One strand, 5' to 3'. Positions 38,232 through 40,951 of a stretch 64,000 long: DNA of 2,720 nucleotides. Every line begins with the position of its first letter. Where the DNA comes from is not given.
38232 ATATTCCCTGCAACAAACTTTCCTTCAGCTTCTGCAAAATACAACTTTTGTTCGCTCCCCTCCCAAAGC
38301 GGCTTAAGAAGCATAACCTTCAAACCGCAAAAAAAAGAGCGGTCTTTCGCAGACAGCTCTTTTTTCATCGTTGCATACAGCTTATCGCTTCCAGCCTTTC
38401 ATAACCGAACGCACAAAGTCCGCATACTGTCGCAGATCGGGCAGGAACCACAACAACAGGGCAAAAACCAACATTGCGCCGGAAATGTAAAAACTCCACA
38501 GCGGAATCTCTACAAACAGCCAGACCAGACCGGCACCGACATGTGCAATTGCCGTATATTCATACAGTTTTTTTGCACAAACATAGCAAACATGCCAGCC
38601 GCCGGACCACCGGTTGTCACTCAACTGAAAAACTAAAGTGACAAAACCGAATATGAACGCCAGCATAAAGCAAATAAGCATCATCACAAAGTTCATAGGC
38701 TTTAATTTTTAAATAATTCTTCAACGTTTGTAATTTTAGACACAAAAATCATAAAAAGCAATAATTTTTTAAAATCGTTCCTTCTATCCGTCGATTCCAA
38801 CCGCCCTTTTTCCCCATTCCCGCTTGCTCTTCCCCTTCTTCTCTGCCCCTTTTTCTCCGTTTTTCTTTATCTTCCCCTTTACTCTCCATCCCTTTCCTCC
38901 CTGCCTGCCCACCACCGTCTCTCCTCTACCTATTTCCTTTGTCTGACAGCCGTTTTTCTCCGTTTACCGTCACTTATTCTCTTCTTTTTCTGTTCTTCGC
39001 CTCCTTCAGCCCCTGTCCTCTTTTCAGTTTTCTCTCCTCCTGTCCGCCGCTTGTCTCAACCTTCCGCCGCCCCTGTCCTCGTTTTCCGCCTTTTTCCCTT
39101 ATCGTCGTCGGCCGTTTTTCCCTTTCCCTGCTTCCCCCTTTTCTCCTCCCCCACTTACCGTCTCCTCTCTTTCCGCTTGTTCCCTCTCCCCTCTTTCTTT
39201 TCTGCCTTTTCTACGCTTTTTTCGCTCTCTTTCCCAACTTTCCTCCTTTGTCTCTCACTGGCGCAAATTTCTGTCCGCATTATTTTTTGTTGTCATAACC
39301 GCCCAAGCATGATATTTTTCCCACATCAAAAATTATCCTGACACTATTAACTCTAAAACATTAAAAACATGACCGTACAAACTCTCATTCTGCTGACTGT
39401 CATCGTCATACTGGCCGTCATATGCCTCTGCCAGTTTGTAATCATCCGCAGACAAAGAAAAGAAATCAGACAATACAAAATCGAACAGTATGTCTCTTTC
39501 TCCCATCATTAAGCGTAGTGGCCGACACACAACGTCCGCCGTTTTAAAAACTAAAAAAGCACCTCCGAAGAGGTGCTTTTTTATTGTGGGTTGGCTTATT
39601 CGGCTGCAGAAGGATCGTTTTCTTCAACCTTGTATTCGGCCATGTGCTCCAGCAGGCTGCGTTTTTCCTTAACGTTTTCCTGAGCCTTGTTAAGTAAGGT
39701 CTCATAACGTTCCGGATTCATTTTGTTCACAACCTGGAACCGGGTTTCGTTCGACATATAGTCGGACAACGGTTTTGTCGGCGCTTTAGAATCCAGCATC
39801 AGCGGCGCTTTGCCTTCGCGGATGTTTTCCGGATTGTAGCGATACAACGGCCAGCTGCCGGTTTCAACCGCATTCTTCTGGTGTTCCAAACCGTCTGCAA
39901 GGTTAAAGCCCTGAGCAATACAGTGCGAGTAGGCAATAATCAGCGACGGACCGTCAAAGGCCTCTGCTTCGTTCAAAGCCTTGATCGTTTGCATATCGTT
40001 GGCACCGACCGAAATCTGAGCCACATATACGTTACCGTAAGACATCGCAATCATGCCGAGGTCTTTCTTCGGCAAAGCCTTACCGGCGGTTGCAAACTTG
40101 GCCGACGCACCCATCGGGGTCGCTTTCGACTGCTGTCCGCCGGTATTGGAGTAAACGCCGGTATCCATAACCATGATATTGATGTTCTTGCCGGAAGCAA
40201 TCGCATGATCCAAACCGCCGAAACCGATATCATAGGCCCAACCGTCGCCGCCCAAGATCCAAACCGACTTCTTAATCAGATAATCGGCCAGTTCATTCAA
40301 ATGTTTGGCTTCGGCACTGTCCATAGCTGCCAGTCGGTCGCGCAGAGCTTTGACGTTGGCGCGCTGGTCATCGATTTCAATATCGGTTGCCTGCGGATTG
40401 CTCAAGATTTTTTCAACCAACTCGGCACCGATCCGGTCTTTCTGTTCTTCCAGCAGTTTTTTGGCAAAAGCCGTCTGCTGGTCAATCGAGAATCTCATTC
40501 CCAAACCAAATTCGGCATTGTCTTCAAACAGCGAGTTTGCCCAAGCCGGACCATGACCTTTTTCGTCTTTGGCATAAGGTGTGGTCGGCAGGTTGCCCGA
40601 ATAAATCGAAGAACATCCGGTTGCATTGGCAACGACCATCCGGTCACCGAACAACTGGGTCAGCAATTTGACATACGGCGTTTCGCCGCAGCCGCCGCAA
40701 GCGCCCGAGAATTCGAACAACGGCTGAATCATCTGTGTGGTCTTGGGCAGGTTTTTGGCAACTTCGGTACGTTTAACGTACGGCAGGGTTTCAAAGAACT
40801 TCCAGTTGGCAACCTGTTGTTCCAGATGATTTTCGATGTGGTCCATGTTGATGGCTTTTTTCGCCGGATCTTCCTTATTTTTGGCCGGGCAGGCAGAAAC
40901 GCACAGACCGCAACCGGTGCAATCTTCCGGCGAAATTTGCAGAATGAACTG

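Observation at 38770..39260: ~490-bp almost pure polypyrimidine/polypurine strand-asymmetric tract with degenerate repeats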

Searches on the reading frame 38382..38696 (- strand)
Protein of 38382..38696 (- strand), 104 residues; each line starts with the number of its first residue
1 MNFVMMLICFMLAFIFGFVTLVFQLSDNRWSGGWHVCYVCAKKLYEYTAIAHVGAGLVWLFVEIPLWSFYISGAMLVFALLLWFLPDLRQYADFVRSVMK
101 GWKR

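Call 9: search_protein_families(library=pfam, proteins=[window:38382-38696:-], max_evalue=0.01)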
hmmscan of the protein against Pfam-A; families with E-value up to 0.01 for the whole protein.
window:38382-38696:- (104 aa): 0 families

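Call 11: find_encoding_contigs(protein=window:38382-38696:-, flank=5000, max_places=10)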
Protein window:38382-38696:- (104 aa): 24 contigs read that carry it; 2 places shown.
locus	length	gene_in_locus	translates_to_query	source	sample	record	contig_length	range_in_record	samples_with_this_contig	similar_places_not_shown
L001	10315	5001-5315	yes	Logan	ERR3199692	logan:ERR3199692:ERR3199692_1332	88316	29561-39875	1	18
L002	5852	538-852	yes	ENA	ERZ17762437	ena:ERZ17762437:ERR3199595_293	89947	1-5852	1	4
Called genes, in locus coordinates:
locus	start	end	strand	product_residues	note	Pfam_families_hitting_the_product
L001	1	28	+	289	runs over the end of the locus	PF13344:Hydrolase_6, PF00702:Hydrolase, PF13419:HAD_2 (weak), PF13242:Hydrolase_like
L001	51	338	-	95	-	-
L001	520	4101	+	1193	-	PF01855:POR_N, PF17147:PFOR_II, PF01558:POR, PF10371:EKR, PF12837:Fer4_6, PF12838:Fer4_7, PF13237:Fer4_10, PF13484:Fer4_16, +8 more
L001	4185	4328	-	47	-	-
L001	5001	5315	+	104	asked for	-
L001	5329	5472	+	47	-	-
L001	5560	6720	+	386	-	PF22643:NagA_N (weak), PF01979:Amidohydro_1, PF07969:Amidohydro_3 (weak)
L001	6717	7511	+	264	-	PF01182:Glucosamine_iso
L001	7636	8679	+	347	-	PF00919:UPF0004, PF04055:Radical_SAM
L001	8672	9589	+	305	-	PF02881:SRP54_N, PF06414:Zeta_toxin (weak), PF00448:SRP54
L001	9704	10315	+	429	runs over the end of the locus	-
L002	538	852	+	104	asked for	-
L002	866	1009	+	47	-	-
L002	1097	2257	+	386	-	PF22643:NagA_N (weak), PF01979:Amidohydro_1, PF07969:Amidohydro_3 (weak)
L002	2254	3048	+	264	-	PF01182:Glucosamine_iso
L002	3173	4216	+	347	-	PF00919:UPF0004, PF04055:Radical_SAM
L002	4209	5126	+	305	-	PF02881:SRP54_N, PF06414:Zeta_toxin (weak), PF00448:SRP54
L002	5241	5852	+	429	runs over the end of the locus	-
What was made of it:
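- No gene is called in the tract in L001 (call 11).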

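Call 13: find_related_loci(query=window:38382-38696:-, collection=genome_contigs, flank=6000)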
Query window:38382-38696:- (104 aa) in genome_contigs; peptide patterns used: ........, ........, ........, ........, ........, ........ (x = any residue, [..] = any of these).
74 stretches matched a pattern; 2 encode a relative of the query (tblastn E <= 1e-3); 2 distinct loci.
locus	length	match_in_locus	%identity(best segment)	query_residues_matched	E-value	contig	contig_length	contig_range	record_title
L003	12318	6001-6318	88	1-104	7e-61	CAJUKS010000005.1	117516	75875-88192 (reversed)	MAG TPA_asm: uncultured Alphaproteobacteria bacterium isolate MGBC160833 genome assembly, contig: MGBC160833.5, whole ge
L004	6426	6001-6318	82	1-104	2e-50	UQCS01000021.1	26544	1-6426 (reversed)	uncultured Azospirillum sp. isolate UMGS149 genome assembly, contig: NODE_456_length_26544_cov_5.716524, whole genome sh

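Call 18: find_related_loci(query=window:38382-38696:-, collection=metagenome_contigs, flank=4000)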
Query window:38382-38696:- (104 aa) in metagenome_contigs; peptide patterns used: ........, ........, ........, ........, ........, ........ (x = any residue, [..] = any of these).
115 stretches matched a pattern; 3 encode a relative of the query (tblastn E <= 1e-3); 3 distinct loci.
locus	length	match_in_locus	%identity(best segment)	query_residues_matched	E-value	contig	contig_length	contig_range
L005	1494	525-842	88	1-104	3e-63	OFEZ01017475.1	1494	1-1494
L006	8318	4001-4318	88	1-104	6e-61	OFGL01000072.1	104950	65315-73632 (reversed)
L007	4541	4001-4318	82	1-104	1e-50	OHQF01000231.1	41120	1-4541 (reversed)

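Call 19: find_homologous_proteins(query=window:38382-38696:-, max_evalue=0.001)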
Query window:38382-38696:- (104 aa): 4 proteins with E <= 0.001 among 8 candidates.
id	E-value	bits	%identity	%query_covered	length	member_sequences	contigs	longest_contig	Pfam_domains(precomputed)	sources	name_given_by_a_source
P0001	1.9e-63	230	98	100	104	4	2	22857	-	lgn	-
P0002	1.4e-53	198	87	100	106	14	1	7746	-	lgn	-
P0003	3.8e-50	187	82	96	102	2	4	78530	-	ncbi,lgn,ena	-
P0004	2.3e-49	184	82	96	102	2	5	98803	-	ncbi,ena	-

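Call 21: find_encoding_contigs(protein=P0001, flank=3000, max_places=4)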
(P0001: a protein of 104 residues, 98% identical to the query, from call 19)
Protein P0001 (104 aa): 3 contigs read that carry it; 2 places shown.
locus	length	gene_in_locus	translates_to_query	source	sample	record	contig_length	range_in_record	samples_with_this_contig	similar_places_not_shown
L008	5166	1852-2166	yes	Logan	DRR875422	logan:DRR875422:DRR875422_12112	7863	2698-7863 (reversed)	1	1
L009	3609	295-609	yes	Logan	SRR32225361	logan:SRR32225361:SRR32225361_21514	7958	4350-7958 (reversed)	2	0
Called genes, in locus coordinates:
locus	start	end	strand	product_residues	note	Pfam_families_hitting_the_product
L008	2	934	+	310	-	?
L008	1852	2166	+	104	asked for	-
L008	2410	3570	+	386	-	PF22643:NagA_N (weak), PF01979:Amidohydro_1, PF07969:Amidohydro_3 (weak)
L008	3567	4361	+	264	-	PF01182:Glucosamine_iso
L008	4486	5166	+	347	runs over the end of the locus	PF00919:UPF0004, PF04055:Radical_SAM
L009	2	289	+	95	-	?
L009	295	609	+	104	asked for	-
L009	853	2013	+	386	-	PF22643:NagA_N (weak), PF01979:Amidohydro_1, PF07969:Amidohydro_3 (weak)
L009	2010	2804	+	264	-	PF01182:Glucosamine_iso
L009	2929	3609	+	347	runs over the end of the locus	PF00919:UPF0004, PF04055:Radical_SAM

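Call 22: find_encoding_contigs(protein=P0002, flank=3000, max_places=4)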
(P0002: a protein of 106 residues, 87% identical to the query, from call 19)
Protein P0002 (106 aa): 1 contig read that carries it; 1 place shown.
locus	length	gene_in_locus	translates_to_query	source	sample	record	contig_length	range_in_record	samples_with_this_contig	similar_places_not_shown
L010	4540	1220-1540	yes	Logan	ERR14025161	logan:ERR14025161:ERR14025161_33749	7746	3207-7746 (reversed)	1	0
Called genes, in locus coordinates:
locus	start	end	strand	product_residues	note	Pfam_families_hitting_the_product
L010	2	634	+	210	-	?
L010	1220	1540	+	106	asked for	-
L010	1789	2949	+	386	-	PF22643:NagA_N (weak), PF01979:Amidohydro_1, PF07969:Amidohydro_3 (weak)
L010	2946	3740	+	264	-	PF01182:Glucosamine_iso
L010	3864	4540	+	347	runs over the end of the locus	PF00919:UPF0004, PF04055:Radical_SAM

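Call 71: search_protein_families(library=phrogs, proteins=[window:38382-38696:-], max_evalue=0.01)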
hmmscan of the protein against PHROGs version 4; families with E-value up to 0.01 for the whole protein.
window:38382-38696:- (104 aa): 1 family
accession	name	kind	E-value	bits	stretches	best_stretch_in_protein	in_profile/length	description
phrog_20219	-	moron, auxiliary metabolic gene and host takeover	0.00078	20.6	1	46-83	11-49/80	membrane protein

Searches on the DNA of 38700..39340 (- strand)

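Call 55: search_dna_similar(query=window:38700-39340:-, collection=plasmids, mode=distant, max_rows=10)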
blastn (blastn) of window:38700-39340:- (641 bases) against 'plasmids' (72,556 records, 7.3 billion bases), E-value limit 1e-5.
No match.

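Call 56: search_dna_similar(query=window:38700-39340:-, collection=phages, mode=distant, max_rows=10)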
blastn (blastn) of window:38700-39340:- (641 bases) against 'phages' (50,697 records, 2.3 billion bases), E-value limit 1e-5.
No match.
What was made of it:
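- Tried and rejected: blastn ('distant' mode) of the tract against plasmid and phage collections found no match (calls 55, 56).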

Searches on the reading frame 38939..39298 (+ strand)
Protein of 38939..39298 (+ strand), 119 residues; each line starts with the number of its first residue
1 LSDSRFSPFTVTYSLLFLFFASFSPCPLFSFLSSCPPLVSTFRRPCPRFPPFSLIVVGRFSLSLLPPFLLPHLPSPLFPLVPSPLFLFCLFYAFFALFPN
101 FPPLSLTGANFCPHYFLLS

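Call 9: search_protein_families(library=pfam, proteins=[window:38939-39298:+], max_evalue=0.01)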
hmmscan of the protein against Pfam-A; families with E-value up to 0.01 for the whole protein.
window:38939-39298:+ (119 aa): 0 families

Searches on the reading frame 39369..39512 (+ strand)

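Call 9: search_protein_families(library=pfam, proteins=[window:39369-39512:+], max_evalue=0.01)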
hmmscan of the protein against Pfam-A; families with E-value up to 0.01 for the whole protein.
window:39369-39512:+ (47 aa): 0 families

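Call 71: search_protein_families(library=phrogs, proteins=[window:39369-39512:+], max_evalue=0.01)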
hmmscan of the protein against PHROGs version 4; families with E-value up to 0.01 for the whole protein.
window:39369-39512:+ (47 aa): 1 family
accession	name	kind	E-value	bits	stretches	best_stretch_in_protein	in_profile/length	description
phrog_3050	-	unknown function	0.0084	17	1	5-29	5-29/61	-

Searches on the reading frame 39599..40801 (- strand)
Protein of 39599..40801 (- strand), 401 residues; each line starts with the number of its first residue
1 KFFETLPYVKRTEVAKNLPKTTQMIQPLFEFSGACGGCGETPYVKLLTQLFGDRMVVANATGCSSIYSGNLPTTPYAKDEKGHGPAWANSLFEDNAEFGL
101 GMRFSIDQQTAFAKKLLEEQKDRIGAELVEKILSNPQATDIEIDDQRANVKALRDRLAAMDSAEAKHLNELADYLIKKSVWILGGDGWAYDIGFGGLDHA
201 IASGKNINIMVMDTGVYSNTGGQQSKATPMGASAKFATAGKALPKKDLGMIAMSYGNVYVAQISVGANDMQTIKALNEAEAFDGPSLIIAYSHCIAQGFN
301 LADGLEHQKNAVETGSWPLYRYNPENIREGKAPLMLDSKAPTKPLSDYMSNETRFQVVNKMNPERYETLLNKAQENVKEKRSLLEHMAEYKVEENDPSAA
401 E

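Call 47: find_homologous_proteins(query=window:39599-40801:-, max_evalue=1e-100)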
Query window:39599-40801:- (401 aa): 7622 proteins with E <= 1e-100 among 8000 candidates; the best 120 are listed.
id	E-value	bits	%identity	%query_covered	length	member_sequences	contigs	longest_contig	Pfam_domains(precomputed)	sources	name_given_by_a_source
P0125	6.9e-254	860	95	100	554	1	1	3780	PF14697.12,PF12837.13,PF13484.12,PF12838.13,PF02775.27,PF10371.15,PF12797.13,PF00037.33,PF25160.2,PF13237.12,PF13183.12,PF13187.12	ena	-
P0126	6.4e-252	853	93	100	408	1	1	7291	PF02775.27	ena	-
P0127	9.6e-239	810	89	98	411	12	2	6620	PF02775.27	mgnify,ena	mgnify:FL=1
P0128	1.5e-238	809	89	98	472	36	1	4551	PF02775.27,PF12838.13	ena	-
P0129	6.4e-238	807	88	98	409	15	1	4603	PF02775.27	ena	-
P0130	5.6e-236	801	88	98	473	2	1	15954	PF02775.27,PF12797.13,PF00037.33,PF12838.13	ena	-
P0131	2.2e-233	792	88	98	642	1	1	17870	PF01558.26,PF02775.27,PF10371.15,PF12797.13,PF12837.13,PF00037.33,PF13484.12,PF12838.13,PF13237.12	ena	-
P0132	3.3e-233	792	88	98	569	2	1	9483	PF14697.12,PF12837.13,PF13484.12,PF12838.13,PF13534.12,PF02775.27,PF10371.15,PF12797.13,PF00037.33,PF25160.2,PF13237.12,PF13183.12,PF13187.12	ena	-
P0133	3.9e-230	782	85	98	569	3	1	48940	PF14697.12,PF12837.13,PF13484.12,PF12838.13,PF13534.12,PF02775.27,PF10371.15,PF12797.13,PF00037.33,PF25160.2,PF13237.12,PF13183.12,PF13187.12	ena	-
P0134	7.6e-229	777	88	97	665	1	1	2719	PF14697.12,PF12837.13,PF13484.12,PF12838.13,PF13534.12,PF01558.26,PF02775.27,PF10371.15,PF12797.13,PF00037.33,PF13237.12,PF13183.12,PF13187.12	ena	-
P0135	1.1e-228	777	87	97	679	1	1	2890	PF14697.12,PF12837.13,PF13484.12,PF12838.13,PF13534.12,PF01558.26,PF02775.27,PF10371.15,PF12797.13,PF00037.33,PF13237.12,PF13183.12,PF13187.12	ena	-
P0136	1.1e-226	770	86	98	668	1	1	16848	PF14697.12,PF12837.13,PF13484.12,PF12838.13,PF13534.12,PF01558.26,PF02775.27,PF10371.15,PF12797.13,PF00037.33,PF25160.2,PF13237.12,PF13183.12,PF13187.12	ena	-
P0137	2.0e-223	760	83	98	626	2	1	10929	PF14697.12,PF12837.13,PF13484.12,PF12838.13,PF13534.12,PF02775.27,PF10371.15,PF12797.13,PF00037.33,PF13237.12,PF13183.12,PF13187.12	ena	-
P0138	2.0e-220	750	91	89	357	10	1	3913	PF02775.27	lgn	-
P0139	8.3e-217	738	85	94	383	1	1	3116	PF02775.27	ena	-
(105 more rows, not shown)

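Call 48: find_encoding_contigs(protein=P0126, flank=5000, max_places=2)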
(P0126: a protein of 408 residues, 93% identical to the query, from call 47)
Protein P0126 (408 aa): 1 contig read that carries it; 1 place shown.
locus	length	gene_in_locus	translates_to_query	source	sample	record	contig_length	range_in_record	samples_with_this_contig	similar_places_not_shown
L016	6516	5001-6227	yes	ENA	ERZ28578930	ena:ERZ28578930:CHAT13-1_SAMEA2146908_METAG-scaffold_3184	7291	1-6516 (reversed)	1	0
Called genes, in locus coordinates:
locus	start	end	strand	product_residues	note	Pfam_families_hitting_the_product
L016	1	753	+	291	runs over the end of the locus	PF04542:Sigma70_r2, PF04545:Sigma70_r4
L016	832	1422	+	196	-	-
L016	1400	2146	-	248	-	PF08242:Methyltransf_12 (faint), PF05175:MTS, PF13847:Methyltransf_31, PF02390:Methyltransf_4 (weak), PF08241:Methyltransf_11 (weak), PF13649:Methyltransf_25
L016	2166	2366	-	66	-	-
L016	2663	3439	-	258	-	-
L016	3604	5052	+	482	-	PF01558:POR, PF10371:EKR, PF00037:Fer4 (weak), PF12837:Fer4_6 (weak)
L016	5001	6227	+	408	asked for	PF02775:TPP_enzyme_C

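Call 49: find_encoding_contigs(protein=P0130, flank=5000, max_places=2)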
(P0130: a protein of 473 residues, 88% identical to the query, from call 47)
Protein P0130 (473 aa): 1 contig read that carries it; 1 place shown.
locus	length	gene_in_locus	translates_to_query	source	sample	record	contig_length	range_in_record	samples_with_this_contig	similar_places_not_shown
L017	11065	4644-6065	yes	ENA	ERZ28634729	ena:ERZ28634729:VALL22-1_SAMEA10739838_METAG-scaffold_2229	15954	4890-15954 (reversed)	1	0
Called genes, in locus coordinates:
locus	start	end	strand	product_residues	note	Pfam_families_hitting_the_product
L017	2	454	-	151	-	?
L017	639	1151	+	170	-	PF07750:GcrA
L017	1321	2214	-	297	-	PF00892:EamA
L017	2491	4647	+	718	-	-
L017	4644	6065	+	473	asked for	PF12838:Fer4_7 (faint), PF00037:Fer4 (weak), PF12797:Fer4_2 (faint), PF02775:TPP_enzyme_C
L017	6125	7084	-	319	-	-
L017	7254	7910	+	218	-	-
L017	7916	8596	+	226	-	-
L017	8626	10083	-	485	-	PF02789:Peptidase_M17_N, PF00883:Peptidase_M17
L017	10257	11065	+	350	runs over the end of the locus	-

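Call 50: find_encoding_contigs(protein=P0133, flank=5000, max_places=2)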
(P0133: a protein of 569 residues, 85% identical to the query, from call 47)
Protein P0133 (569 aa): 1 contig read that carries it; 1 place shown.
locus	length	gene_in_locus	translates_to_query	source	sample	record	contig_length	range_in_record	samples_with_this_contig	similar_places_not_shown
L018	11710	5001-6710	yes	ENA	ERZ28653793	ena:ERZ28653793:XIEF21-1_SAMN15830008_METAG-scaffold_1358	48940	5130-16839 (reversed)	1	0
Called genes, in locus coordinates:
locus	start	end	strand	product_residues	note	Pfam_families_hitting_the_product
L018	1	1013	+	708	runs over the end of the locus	PF00460:Flg_bb_rod, PF22692:LlgE_F_G_D1, PF07559:FlgE_D2 (weak), PF06429:Flg_bbr_C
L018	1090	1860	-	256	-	-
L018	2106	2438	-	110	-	-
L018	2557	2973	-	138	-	-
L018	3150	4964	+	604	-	PF01855:POR_N, PF17147:PFOR_II, PF01558:POR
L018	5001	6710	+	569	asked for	PF10371:EKR, PF12837:Fer4_6, PF13237:Fer4_10, PF00037:Fer4 (weak), PF12838:Fer4_7, PF13484:Fer4_16, PF00037:Fer4 (weak), PF02775:TPP_enzyme_C, +6 more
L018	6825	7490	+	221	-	-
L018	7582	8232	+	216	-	-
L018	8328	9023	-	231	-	-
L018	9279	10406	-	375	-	PF02073:Peptidase_M29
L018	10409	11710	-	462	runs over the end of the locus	PF02789:Peptidase_M17_N (weak), PF00883:Peptidase_M17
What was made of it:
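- It is absent downstream of PFOR in L017/L018 (calls 49, 50).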

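Call 52: find_encoding_contigs(protein=P0125, flank=5000, max_places=2)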
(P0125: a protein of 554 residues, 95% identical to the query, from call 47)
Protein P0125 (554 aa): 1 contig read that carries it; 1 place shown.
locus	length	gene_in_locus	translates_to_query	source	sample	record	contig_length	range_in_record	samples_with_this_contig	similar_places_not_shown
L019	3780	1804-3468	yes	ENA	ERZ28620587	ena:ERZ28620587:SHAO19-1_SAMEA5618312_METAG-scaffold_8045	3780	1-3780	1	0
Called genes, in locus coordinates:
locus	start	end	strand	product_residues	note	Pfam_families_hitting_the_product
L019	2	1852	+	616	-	?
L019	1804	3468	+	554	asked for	PF10371:EKR, PF00037:Fer4, PF12837:Fer4_6, PF13237:Fer4_10, PF12838:Fer4_7, PF13183:Fer4_8 (weak), PF13484:Fer4_16, PF02775:TPP_enzyme_C, +4 more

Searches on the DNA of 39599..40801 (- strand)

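Call 58: search_rna_families(sources=[L019, L016, L003, L004], threshold=evalue, max_evalue=1)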
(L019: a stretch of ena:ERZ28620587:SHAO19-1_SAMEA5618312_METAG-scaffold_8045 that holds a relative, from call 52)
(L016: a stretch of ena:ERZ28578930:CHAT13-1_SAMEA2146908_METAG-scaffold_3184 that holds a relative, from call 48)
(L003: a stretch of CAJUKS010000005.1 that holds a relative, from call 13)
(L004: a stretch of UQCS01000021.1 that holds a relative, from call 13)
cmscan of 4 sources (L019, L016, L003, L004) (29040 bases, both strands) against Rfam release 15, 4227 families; matches with E-value up to 1: 3.
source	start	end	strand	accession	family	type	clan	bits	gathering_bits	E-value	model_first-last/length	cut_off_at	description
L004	6325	6383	+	RF00994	mir-1255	Gene; miRNA;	-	32.6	63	0.0026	1-67/67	no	mir-1255 microRNA precursor family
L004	5184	5243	-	RF01859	Phe_leader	Cis-reg; leader;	-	31.4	55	0.13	1-125/125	no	Phenylalanine leader peptide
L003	5263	5408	+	RF02766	Ysr49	Gene; sRNA;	-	26.7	95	0.24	1-124/124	no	Yersinia sRNA 49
